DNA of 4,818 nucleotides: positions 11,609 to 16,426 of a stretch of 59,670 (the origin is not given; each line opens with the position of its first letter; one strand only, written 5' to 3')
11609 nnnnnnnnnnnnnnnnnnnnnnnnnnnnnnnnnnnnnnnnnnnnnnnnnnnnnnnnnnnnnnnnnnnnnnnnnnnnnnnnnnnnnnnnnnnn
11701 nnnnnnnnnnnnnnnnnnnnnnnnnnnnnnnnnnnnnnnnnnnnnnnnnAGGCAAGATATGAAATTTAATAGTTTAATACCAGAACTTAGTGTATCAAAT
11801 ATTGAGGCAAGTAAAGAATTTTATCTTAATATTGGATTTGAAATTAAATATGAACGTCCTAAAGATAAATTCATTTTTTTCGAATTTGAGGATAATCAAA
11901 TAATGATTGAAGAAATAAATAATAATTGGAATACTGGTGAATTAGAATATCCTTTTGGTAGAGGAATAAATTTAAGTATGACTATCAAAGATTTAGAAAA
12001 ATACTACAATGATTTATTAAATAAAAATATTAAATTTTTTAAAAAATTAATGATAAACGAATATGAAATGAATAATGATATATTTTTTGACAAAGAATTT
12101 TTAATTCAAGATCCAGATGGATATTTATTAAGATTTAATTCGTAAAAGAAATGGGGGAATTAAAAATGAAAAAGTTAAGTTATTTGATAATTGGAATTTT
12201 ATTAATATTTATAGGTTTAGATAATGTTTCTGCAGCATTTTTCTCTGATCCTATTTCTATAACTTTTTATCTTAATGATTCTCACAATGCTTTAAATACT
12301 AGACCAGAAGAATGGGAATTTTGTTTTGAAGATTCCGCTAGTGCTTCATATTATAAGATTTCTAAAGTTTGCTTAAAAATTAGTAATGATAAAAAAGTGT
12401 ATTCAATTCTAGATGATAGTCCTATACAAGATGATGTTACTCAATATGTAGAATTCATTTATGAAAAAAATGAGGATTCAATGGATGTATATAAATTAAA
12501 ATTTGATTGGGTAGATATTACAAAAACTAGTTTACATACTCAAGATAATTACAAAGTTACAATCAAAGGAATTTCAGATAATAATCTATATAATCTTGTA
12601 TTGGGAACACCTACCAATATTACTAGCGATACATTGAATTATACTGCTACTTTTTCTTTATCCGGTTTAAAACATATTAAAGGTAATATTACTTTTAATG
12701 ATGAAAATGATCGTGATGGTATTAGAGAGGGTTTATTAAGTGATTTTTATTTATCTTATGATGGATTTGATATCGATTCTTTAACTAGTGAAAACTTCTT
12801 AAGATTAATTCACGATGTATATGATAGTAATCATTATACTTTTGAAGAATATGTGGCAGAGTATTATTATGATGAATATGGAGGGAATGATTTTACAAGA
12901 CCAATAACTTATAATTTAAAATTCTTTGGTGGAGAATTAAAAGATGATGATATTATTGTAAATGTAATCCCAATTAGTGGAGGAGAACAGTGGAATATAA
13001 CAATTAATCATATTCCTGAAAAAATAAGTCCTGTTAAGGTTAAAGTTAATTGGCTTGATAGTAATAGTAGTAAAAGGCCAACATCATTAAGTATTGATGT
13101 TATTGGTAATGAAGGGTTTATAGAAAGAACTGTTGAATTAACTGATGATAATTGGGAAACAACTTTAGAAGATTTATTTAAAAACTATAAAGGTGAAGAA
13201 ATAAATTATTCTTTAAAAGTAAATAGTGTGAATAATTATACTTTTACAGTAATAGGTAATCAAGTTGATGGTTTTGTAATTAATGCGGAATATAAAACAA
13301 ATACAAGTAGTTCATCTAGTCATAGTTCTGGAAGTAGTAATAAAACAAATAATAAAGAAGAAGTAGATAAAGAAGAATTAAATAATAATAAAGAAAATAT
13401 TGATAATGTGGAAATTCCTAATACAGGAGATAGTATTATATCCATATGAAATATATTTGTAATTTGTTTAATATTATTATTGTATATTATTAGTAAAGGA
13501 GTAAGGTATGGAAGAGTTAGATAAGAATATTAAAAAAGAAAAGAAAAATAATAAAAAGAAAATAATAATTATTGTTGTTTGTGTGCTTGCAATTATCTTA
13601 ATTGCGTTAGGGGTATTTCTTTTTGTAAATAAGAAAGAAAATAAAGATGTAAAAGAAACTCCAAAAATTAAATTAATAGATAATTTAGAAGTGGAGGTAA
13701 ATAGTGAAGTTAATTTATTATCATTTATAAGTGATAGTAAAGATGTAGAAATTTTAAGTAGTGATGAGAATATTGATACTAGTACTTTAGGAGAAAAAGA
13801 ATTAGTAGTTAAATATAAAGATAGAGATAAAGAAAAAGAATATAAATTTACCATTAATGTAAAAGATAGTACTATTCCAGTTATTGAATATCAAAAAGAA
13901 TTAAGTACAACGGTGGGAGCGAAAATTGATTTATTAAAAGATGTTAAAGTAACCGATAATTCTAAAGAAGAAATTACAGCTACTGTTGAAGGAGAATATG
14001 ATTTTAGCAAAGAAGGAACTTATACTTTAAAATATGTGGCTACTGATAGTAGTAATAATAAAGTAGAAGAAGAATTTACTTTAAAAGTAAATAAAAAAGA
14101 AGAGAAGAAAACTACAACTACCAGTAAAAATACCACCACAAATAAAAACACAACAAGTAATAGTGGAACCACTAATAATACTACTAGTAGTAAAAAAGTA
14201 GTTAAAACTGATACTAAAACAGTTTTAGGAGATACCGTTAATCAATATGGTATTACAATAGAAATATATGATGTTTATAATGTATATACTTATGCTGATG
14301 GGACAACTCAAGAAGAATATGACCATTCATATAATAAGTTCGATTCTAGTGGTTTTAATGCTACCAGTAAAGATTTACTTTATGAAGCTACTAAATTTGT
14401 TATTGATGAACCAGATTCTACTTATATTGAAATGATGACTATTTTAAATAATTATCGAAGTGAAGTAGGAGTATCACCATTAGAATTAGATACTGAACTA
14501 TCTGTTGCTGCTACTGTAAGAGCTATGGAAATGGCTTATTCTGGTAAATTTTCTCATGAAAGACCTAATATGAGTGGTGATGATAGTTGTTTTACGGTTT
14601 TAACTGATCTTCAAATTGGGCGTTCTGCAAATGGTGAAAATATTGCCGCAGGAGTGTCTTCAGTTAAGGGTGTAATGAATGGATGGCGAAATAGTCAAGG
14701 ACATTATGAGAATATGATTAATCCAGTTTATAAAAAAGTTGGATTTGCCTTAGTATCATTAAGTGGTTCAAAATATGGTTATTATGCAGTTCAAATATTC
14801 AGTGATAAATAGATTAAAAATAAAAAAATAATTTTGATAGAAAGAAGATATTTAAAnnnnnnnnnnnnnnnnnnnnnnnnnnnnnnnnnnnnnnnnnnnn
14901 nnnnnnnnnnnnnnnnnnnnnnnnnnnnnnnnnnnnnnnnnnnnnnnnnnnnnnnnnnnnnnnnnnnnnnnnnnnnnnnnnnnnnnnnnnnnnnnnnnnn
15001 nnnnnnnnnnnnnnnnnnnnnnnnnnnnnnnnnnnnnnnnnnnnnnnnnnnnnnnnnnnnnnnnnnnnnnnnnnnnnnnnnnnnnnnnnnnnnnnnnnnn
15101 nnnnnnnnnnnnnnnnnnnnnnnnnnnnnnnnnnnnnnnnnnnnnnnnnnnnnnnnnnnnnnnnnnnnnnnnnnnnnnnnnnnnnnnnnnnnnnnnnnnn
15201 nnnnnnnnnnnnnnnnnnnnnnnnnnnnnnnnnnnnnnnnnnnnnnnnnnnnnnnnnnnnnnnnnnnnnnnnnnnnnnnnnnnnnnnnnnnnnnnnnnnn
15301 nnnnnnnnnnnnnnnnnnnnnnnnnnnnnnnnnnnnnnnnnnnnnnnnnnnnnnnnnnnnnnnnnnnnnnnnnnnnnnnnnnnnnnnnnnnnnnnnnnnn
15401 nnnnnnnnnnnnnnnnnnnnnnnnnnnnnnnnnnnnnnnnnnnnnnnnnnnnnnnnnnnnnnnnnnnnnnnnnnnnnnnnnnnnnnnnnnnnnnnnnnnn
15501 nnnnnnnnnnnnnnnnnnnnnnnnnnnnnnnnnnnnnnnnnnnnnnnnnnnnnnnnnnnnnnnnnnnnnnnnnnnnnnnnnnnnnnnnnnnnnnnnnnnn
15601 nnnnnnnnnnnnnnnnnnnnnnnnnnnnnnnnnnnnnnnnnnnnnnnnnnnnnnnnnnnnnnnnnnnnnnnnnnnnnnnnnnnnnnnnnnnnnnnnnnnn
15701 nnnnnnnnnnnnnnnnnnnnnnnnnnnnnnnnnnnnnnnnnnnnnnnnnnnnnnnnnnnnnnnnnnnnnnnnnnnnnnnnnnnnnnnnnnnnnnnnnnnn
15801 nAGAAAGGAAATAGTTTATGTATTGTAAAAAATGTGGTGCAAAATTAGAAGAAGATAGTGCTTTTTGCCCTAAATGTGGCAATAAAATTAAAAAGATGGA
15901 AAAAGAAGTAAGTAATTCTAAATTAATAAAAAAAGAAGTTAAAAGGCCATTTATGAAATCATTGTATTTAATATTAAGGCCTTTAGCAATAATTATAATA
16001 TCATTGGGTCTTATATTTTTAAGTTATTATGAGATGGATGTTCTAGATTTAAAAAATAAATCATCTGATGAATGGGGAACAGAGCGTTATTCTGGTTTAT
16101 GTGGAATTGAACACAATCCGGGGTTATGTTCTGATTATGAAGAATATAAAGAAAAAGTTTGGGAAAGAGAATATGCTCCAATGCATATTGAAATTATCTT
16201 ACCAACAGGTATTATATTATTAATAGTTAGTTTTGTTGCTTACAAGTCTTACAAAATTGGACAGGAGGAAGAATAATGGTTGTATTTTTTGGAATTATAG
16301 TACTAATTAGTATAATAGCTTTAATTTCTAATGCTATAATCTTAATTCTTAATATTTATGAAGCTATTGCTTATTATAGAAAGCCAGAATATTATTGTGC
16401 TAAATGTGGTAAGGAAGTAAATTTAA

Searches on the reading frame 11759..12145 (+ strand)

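Call 9: search_protein_families(library=pfam, max_evalue=0.001, proteins=[window:11759-12145:+])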
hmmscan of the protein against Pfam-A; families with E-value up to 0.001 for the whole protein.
window:11759-12145:+ (128 aa): 1 family
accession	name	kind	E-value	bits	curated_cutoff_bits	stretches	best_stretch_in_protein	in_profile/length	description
PF00903.31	Glyoxalase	-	3.3e-06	27.9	20.6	1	10-126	7-121/121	Glyoxalase/Bleomycin resistance protein/Dioxygenase superfamily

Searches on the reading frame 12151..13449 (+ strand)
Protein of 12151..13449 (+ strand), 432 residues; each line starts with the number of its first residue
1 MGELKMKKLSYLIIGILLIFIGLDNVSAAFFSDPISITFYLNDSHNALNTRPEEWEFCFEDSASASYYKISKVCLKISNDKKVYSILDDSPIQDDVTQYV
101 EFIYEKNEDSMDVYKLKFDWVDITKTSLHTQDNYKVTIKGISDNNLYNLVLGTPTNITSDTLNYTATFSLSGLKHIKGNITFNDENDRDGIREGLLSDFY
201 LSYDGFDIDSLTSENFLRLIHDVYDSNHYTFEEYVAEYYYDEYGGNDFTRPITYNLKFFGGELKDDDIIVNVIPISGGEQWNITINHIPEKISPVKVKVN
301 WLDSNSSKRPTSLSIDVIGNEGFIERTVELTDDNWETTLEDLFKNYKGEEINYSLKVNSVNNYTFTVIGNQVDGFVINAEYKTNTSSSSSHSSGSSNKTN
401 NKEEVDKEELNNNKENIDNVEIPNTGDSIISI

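Call 9: search_protein_families(library=pfam, max_evalue=0.001, proteins=[window:12151-13449:+])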
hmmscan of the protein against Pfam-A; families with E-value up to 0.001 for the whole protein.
window:12151-13449:+ (432 aa): 1 family
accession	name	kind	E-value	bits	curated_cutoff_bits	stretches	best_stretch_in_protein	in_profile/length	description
PF05738.19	Cna_B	-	1e-09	39.1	22.3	1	295-377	1-84/87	Cna protein B-type domain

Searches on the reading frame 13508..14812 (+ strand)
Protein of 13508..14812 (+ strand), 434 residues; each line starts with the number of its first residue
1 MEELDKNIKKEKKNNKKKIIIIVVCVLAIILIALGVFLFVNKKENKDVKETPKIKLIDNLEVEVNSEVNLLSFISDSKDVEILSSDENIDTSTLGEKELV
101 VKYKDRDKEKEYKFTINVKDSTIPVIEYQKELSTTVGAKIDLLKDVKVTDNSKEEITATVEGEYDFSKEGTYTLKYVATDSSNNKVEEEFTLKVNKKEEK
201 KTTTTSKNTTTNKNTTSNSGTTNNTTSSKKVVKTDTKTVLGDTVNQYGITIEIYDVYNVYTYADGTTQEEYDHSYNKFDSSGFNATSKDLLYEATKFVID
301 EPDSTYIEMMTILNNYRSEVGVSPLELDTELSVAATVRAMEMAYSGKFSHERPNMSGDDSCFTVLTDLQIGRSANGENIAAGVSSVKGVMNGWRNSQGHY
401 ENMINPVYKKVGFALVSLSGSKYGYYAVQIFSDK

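Call 9: search_protein_families(library=pfam, max_evalue=0.001, proteins=[window:13508-14812:+])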
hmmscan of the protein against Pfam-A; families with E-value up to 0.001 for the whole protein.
window:13508-14812:+ (434 aa): 3 families
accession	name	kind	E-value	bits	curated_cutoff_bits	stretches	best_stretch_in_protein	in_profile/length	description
PF00188.32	CAP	-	7e-18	66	21.1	1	313-431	4-117/117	Cysteine-rich secretory protein family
PF16403.11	Bact_surface_Ig-like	-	2.8e-05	24.5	27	1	144-188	20-65/71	Bacterial surface protein, Ig-like domain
PF05739.25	SNARE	-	0.00072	19.9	26.8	0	2-32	22-52/53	SNARE domain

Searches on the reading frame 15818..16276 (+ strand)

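Call 9: search_protein_families(library=pfam, max_evalue=0.001, proteins=[window:15818-16276:+])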
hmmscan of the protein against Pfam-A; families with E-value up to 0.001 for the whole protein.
window:15818-16276:+ (152 aa): 3 families
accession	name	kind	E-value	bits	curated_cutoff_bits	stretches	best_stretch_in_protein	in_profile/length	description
PF13240.11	Zn_Ribbon_1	-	4.3e-08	33.1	25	1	2-23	1-22/23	zinc-ribbon domain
PF13248.11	Zn_ribbon_3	-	7.4e-06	25.7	27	1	2-24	4-26/26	zinc-ribbon domain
PF12773.13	DZR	-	2.6e-05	24.7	27.3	1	3-25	1-23/45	Double zinc ribbon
